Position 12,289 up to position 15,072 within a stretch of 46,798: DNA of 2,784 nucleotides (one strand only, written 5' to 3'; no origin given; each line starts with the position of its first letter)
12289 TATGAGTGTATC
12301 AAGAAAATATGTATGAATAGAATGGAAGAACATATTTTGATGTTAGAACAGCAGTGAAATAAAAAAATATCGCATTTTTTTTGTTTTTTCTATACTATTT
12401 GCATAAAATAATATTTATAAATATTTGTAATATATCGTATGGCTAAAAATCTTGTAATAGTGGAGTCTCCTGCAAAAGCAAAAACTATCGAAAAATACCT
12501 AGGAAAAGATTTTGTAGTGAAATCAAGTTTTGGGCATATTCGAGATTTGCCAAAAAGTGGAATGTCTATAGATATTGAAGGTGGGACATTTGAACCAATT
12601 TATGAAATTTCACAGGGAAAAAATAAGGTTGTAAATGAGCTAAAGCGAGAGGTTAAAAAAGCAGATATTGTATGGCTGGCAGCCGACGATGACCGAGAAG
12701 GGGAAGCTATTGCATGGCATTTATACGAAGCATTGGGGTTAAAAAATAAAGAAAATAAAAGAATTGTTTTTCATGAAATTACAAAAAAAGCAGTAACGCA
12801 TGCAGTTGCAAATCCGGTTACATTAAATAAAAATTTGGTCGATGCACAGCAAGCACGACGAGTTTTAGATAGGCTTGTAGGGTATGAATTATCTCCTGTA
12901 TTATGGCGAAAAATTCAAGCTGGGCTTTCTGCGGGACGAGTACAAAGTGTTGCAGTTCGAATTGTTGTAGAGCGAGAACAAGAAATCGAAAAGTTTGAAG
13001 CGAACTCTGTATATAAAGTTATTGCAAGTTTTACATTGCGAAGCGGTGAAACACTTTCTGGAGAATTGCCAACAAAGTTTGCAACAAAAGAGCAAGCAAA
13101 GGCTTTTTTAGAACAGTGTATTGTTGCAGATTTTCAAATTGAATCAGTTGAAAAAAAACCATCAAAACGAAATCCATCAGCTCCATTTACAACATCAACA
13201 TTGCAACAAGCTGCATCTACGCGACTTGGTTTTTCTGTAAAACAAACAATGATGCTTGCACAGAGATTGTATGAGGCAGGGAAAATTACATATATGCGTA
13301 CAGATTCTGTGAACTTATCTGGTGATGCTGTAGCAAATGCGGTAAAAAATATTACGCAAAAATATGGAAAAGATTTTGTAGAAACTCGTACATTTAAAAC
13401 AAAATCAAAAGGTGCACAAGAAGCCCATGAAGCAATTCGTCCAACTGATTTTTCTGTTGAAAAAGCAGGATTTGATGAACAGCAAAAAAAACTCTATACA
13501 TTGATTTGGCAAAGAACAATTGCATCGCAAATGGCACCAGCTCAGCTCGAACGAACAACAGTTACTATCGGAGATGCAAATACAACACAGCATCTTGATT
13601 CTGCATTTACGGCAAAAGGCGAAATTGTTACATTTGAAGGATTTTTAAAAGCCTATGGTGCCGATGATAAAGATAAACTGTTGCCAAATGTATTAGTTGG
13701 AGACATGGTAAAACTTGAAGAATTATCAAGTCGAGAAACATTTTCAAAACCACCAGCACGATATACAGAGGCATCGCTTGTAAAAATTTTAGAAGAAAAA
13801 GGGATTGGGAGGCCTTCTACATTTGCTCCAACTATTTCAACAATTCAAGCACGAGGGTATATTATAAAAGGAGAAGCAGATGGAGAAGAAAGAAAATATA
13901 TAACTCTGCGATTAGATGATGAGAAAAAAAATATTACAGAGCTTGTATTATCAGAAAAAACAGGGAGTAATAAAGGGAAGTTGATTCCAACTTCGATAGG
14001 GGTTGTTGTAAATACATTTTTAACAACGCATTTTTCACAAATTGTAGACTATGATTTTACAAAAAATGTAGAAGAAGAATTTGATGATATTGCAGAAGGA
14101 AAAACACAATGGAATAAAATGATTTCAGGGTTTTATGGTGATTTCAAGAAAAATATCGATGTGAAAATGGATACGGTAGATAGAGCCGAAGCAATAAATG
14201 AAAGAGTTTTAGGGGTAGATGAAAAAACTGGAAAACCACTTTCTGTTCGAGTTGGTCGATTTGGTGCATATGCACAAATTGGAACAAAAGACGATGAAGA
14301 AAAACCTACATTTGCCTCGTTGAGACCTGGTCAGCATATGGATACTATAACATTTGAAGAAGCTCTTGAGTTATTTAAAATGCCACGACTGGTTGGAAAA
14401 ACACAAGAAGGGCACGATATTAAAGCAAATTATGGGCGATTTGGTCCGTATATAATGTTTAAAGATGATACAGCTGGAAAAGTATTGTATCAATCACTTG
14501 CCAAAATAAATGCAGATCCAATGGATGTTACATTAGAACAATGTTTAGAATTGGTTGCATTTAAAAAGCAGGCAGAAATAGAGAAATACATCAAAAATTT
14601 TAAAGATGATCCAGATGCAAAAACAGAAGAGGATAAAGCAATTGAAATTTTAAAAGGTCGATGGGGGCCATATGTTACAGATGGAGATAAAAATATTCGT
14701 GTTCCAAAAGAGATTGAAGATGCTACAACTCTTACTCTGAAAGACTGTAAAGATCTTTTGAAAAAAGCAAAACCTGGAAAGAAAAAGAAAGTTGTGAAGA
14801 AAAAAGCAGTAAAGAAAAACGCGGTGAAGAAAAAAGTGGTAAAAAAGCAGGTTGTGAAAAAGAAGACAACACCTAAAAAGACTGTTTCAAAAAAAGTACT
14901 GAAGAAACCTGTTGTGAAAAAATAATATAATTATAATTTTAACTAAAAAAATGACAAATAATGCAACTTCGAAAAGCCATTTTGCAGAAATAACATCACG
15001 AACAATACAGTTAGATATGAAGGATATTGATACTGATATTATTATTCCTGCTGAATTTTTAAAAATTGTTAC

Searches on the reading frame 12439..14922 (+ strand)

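Call 38: search_protein_families(library=pfam, proteins=[window:12439-14922:+], max_evalue=0.001)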
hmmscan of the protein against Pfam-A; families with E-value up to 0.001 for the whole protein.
window:12439-14922:+ (828 aa): 3 families
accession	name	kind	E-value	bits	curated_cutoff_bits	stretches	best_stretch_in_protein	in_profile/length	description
PF01131.25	Topoisom_bac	-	2.9e-113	379.4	35.1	2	129-477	2-359/411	DNA topoisomerase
PF13368.11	Toprim_C_rpt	-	1.6e-40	137.2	22.3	3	730-780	3-53/57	Topoisomerase C-terminal repeat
PF01751.28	Toprim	-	3.8e-22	78.7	23.1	1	5-114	2-96/96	Toprim domain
